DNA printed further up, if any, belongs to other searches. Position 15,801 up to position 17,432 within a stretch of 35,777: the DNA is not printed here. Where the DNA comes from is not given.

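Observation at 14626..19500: Two hydrolase-cyclase fusion genes are translationally coupled into the fbiA-fbiB (F420) operon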

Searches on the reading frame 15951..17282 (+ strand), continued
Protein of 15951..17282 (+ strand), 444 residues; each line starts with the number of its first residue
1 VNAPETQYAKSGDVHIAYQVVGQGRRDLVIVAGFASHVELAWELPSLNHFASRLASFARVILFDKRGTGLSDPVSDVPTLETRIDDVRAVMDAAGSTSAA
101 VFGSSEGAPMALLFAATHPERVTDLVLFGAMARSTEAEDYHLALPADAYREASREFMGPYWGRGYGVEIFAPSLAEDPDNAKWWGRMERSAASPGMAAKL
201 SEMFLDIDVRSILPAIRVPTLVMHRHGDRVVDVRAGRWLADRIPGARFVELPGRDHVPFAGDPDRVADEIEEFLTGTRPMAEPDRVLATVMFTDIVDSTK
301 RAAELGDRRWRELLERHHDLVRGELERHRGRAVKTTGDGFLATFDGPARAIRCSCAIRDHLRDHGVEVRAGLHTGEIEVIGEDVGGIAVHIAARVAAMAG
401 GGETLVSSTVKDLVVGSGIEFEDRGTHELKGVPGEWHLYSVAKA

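Call 47: search_protein_families(library=pfam, proteins=[L082:7348-8235:+, L087:2566-3660:+, L088:1603-2187:+, L107:7330-7890:+, L120:2544-2960:+, L127:4317-5708:+, L140:2669-3658:+, L143:3435-3941:+, L147:7372-8715:+, L158:7632-8777:+], max_evalue=0.0001)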
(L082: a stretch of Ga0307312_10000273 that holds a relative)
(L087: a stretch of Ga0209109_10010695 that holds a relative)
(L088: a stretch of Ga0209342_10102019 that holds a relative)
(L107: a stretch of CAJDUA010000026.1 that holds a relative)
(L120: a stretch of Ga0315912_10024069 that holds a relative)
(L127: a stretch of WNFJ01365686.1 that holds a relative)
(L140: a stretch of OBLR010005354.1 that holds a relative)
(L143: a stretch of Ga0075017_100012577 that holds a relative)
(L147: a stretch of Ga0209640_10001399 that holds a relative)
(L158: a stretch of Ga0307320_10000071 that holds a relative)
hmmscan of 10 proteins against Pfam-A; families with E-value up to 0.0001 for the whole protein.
L082:7348-8235:+ (295 aa): 1 family
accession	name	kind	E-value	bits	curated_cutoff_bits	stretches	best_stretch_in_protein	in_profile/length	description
PF01758.21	SBF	-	6.9e-33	114.4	24.3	1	12-188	1-180/191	Sodium Bile acid symporter family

L087:2566-3660:+ (364 aa): 4 families
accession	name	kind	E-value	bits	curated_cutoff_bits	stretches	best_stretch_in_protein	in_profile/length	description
PF00107.32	ADH_zinc_N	-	1.3e-30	106.4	31.8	1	192-323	1-126/129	Zinc-binding dehydrogenase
PF08240.17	ADH_N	-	3.2e-26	92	23.5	1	25-151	2-103/104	Alcohol dehydrogenase GroES-like domain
PF13602.12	ADH_zinc_N_2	-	2.2e-10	42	27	1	225-356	1-128/134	Zinc-binding dehydrogenase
PF16912.11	Glu_dehyd_C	-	4.9e-05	23.3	34.9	1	183-349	32-199/211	Glucose dehydrogenase C-terminus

L088:1603-2187:+ (194 aa): 2 families
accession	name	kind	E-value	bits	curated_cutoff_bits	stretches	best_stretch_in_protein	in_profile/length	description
PF00890.30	FAD_binding_2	-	1.3e-29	104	20.4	1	7-168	1-173/414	FAD binding domain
PF01266.30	DAO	-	2.9e-08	34.1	27.9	1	7-118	1-94/353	FAD dependent oxidoreductase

L107:7330-7890:+ (186 aa): 2 families
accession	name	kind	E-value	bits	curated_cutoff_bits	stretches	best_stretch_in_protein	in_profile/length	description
PF13302.13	Acetyltransf_3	-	7.1e-26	92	25.4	1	18-157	2-138/138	Acetyltransferase (GNAT) domain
PF00583.31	Acetyltransf_1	-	5.7e-10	39.9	20.7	1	61-156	27-116/116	Acetyltransferase (GNAT) family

L120:2544-2960:+ (138 aa): 1 family
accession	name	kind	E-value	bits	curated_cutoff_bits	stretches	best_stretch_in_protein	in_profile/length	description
PF09980.14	DUF2214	-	1e-43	149.2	34.1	1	1-135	5-147/147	Predicted membrane protein (DUF2214)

L127:4317-5708:+ (463 aa): 2 families
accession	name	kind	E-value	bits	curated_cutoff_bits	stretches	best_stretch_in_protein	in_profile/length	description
PF00027.35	cNMP_binding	-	1.2e-19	70.5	27.5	1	43-124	3-86/89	Cyclic nucleotide-binding domain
PF00939.25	Na_sulph_symp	-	1.2e-06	28.3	27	1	175-250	5-84/472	Sodium:sulfate symporter transmembrane region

L140:2669-3658:+ (330 aa): 2 families
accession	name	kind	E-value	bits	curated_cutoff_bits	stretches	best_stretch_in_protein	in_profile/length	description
PF00108.29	Thiolase_N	-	2.2e-68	230.9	26.4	1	5-249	2-260/260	Thiolase, N-terminal domain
PF02803.24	Thiolase_C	-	5.4e-13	49.1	27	1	257-330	2-73/123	Thiolase, C-terminal domain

L143:3435-3941:+ (168 aa): 1 family
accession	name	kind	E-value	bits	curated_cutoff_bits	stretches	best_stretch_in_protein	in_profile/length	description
PF00027.35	cNMP_binding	-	4e-20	72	27.5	1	42-126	2-88/89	Cyclic nucleotide-binding domain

L147:7372-8715:+ (447 aa): 2 families
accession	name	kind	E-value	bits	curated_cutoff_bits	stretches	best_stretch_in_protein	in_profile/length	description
PF01545.26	Cation_efflux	-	2.2e-34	119.4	26.6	1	9-203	2-198/198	Cation efflux family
PF16916.11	ZT_dimer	-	2.7e-32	111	26.7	3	217-282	12-77/78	Dimerisation domain of Zinc Transporter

L158:7632-8777:+ (381 aa): 3 families
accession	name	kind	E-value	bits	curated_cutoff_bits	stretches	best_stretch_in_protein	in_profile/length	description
PF00108.29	Thiolase_N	-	4.2e-67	226.7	26.4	1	5-248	2-259/260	Thiolase, N-terminal domain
PF02803.24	Thiolase_C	-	2.6e-36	124.4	27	1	257-380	2-123/123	Thiolase, C-terminal domain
PF22691.2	Thiolase_C_1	-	1.7e-06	28.3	28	0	279-319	20-60/144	Thiolase C-terminal domain-like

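Call 52: find_encoding_contigs(protein=P0035, flank=8000, max_places=2)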
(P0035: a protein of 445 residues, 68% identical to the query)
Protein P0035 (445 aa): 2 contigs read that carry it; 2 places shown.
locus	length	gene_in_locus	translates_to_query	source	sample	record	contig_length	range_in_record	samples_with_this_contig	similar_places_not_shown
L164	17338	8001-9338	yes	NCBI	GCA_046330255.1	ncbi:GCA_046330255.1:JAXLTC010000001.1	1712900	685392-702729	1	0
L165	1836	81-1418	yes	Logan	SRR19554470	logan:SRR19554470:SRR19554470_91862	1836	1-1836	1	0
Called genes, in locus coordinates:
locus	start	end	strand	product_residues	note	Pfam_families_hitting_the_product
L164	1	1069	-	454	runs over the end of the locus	PF02771:Acyl-CoA_dh_N, PF02770:Acyl-CoA_dh_M, PF00441:Acyl-CoA_dh_1, PF08028:Acyl-CoA_dh_2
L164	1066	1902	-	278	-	PF00702:Hydrolase (weak), PF12710:HAD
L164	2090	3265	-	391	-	PF00108:Thiolase_N, PF02803:Thiolase_C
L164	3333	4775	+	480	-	PF02789:Peptidase_M17_N, PF00883:Peptidase_M17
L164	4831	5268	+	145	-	PF07963:N_methyl (weak)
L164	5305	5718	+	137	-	PF07963:N_methyl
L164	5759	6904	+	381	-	PF02771:Acyl-CoA_dh_N, PF02770:Acyl-CoA_dh_M, PF00441:Acyl-CoA_dh_1, PF08028:Acyl-CoA_dh_2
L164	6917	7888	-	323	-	PF03308:MeaB, PF13401:AAA_22 (faint), PF03029:ATP_bind_1 (faint)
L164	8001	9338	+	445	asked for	PF00561:Abhydrolase_1, PF12146:Hydrolase_4, PF00211:Guanylate_cyc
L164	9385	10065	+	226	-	PF00132:Hexapep, PF14602:Hexapep_2 (weak)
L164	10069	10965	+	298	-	PF00005:ABC_tran, PF13304:AAA_21 (weak)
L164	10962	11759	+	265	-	PF01061:ABC2_membrane, PF12698:ABC2_membrane_3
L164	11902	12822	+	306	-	PF00561:Abhydrolase_1, PF12146:Hydrolase_4, PF12697:Abhydrolase_6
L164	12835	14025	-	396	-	PF08323:Glyco_transf_5, PF13439:Glyco_transf_4, PF13579:Glyco_trans_4_4, PF20706:GT4-conflict, PF00534:Glycos_transf_1, PF13692:Glyco_trans_1_4, PF13524:Glyco_trans_1_2 (weak)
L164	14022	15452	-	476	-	PF03065:Glyco_hydro_57, PF09210:BE_C (weak)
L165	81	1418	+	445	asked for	PF00561:Abhydrolase_1, PF12146:Hydrolase_4, PF00211:Guanylate_cyc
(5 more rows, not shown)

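Call 54: find_encoding_contigs(protein=P0007, flank=6000, max_places=2)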
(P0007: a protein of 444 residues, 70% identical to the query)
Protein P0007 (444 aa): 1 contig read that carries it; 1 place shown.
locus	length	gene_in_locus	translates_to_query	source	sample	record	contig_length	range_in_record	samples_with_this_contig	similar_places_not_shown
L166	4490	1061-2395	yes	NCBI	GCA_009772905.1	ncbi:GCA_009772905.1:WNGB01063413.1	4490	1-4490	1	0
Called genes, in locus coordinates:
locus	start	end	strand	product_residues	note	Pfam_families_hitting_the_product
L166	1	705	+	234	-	?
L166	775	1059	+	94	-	-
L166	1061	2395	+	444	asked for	PF00561:Abhydrolase_1, PF12146:Hydrolase_4, PF00211:Guanylate_cyc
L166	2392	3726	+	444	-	PF00561:Abhydrolase_1, PF12697:Abhydrolase_6, PF12146:Hydrolase_4, PF00211:Guanylate_cyc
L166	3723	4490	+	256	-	?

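Call 55: find_encoding_contigs(protein=P0011, flank=6000, max_places=2)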
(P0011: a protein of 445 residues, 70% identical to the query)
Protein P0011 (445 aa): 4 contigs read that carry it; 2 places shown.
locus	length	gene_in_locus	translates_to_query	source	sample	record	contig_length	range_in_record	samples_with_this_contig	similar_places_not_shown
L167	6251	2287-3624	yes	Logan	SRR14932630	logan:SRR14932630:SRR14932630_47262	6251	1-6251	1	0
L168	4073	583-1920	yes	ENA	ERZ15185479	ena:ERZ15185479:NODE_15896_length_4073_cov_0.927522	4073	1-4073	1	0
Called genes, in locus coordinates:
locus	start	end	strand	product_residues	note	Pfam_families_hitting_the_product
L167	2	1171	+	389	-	?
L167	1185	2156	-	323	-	PF03308:MeaB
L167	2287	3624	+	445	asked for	PF00561:Abhydrolase_1, PF12697:Abhydrolase_6, PF12146:Hydrolase_4, PF00211:Guanylate_cyc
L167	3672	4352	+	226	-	PF00132:Hexapep (weak)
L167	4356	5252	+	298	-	PF00005:ABC_tran, PF13304:AAA_21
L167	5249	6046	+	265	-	PF01061:ABC2_membrane, PF12698:ABC2_membrane_3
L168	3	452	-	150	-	?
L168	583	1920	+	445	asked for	PF00561:Abhydrolase_1, PF12697:Abhydrolase_6, PF12146:Hydrolase_4, PF00211:Guanylate_cyc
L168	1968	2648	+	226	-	PF00132:Hexapep (weak)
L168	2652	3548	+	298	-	PF00005:ABC_tran, PF13304:AAA_21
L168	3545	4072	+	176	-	?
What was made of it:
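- Homologues 68-70% identical to g2 sit in a different conserved context, MeaB | LipJ-Hexapep-ABC (calls 52, 55).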

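Call 56: find_encoding_contigs(protein=P0010, flank=8000, max_places=2)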
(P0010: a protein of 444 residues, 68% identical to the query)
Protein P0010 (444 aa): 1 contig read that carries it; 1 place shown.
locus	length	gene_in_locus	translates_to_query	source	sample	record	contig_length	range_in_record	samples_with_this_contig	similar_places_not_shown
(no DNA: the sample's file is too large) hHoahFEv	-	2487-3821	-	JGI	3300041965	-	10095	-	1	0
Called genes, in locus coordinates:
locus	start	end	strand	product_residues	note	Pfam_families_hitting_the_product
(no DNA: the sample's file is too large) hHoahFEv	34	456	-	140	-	PF12680:SnoaL_2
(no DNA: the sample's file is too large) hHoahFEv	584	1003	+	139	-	PF12802:MarR_2, PF25212:HVO_A0114 (weak), PF01047:MarR (weak), PF12840:HTH_20 (weak), PF13384:HTH_23 (weak), PF09339:HTH_IclR (weak), PF13412:HTH_24 (weak), PF13551:HTH_29 (weak), +1 more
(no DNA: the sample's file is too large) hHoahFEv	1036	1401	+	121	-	PF03992:ABM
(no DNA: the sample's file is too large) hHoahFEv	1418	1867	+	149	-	PF02502:LacAB_rpiB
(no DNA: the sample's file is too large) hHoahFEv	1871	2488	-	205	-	PF01872:RibD_C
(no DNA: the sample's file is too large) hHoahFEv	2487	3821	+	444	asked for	PF00561:Abhydrolase_1, PF12146:Hydrolase_4, PF00211:Guanylate_cyc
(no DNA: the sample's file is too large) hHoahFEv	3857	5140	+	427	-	-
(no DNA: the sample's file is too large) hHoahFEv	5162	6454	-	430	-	PF00464:SHMT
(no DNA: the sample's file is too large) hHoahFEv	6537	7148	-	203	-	-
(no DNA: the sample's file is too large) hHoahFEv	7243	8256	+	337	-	PF04007:DUF354, PF13439:Glyco_transf_4 (faint), PF13579:Glyco_trans_4_4 (faint)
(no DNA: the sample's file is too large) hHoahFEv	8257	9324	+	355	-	PF00953:Glycos_transf_4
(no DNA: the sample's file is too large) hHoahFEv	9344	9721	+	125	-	-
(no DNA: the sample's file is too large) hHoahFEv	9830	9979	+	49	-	-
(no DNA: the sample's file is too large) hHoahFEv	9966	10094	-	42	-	?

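Call 58: search_protein_families(library=pfam, proteins=[L166:3723-4490:+, L166:1-705:+, L166:775-1059:+], max_evalue=0.001)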
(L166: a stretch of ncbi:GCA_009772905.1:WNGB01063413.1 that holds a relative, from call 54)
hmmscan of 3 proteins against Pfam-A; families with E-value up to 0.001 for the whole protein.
L166:3723-4490:+ (256 aa): 4 families
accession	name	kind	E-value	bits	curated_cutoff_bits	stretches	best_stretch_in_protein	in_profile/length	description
PF12146.15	Hydrolase_4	-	8.6e-15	55.1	27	1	46-245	19-219/239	Serine aminopeptidase, S33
PF00561.26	Abhydrolase_1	-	4.4e-12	46.6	25.8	1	29-139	4-108/245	alpha/beta hydrolase fold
PF12697.13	Abhydrolase_6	-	1.9e-10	42.3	26.3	1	33-256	6-204/217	Alpha/beta hydrolase family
PF03096.20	Ndr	-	0.00011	21.5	23.3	1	76-134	78-136/283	Ndr family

L166:1-705:+ (234 aa): 3 families
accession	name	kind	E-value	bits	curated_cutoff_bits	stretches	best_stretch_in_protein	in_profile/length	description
PF00561.26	Abhydrolase_1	-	1.6e-06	28.4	25.8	1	21-197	56-243/245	alpha/beta hydrolase fold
PF12146.15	Hydrolase_4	-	0.00011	22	27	1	1-183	40-223/239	Serine aminopeptidase, S33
PF03096.20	Ndr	-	0.00021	20.6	23.3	1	13-70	78-135/283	Ndr family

L166:775-1059:+ (94 aa): 1 family
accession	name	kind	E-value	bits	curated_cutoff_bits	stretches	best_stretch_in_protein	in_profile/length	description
PF00211.25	Guanylate_cyc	-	0.00011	22.3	21.9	1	13-91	97-181/183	Adenylate and Guanylate cyclase catalytic domain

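Call 71: search_protein_representatives(protein=window:15951-17282:+)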
Query: 444 residues. Proteins with E-value up to 0.001 (for the whole library): 87294; up to 1e-10: 31798; up to 1e-30: 7042. The best 150 are listed.
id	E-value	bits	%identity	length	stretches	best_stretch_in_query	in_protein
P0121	3.5e-160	550.2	57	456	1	3-440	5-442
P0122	5.4e-155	533.2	56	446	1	4-442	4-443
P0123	5.2e-154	529.9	57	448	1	1-441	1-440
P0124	7.4e-154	529.4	58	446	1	4-442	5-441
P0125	6.7e-147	506.5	56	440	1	2-442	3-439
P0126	2.7e-146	504.5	57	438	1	3-442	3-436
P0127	9.0e-143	492.9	54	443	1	4-441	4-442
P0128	9.4e-143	492.8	57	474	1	2-442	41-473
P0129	2.0e-142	491.7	55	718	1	3-444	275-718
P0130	4.4e-141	487.3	54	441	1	3-443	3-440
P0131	1.5e-138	479.0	52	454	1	4-442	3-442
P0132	2.1e-138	478.5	53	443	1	3-441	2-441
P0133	6.0e-138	477.0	57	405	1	42-442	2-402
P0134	2.7e-136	471.5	55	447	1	3-440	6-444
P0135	2.8e-136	471.5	53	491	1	4-442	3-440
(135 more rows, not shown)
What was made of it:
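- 7,042 clusters at 50% identity reach E<=1e-30, and the best 150 are near-full-length matches (call 71).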

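Call 76: find_encoding_contigs(protein=P0006, flank=5000, max_places=2)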
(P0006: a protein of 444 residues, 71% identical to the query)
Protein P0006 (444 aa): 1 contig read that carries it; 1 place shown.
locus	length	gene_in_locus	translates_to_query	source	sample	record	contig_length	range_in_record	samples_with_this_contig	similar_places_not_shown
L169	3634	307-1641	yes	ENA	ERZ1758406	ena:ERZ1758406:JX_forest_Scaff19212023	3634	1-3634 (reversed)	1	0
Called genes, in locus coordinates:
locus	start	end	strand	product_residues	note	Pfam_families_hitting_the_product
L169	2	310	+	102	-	?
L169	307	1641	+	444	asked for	PF00561:Abhydrolase_1, PF12146:Hydrolase_4, PF00211:Guanylate_cyc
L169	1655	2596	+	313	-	PF01933:CofD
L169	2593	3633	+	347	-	?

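Call 77: find_encoding_contigs(protein=P0009, flank=8000, max_places=2)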
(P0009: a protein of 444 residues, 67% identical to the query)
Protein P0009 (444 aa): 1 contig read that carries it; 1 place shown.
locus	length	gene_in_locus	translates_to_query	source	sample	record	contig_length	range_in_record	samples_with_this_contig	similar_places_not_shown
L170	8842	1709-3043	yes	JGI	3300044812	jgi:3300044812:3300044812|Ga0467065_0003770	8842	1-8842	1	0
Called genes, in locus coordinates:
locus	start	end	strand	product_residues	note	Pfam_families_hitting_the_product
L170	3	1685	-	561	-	?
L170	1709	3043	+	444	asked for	PF00561:Abhydrolase_1, PF12146:Hydrolase_4, PF12697:Abhydrolase_6, PF00211:Guanylate_cyc (weak)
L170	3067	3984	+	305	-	PF01933:CofD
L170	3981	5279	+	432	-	PF01996:F420_ligase, PF00881:Nitroreductase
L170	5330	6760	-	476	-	PF00860:Xan_ur_permease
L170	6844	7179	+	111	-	PF18898:DUF5654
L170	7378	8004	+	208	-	PF11303:DUF3105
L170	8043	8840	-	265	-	?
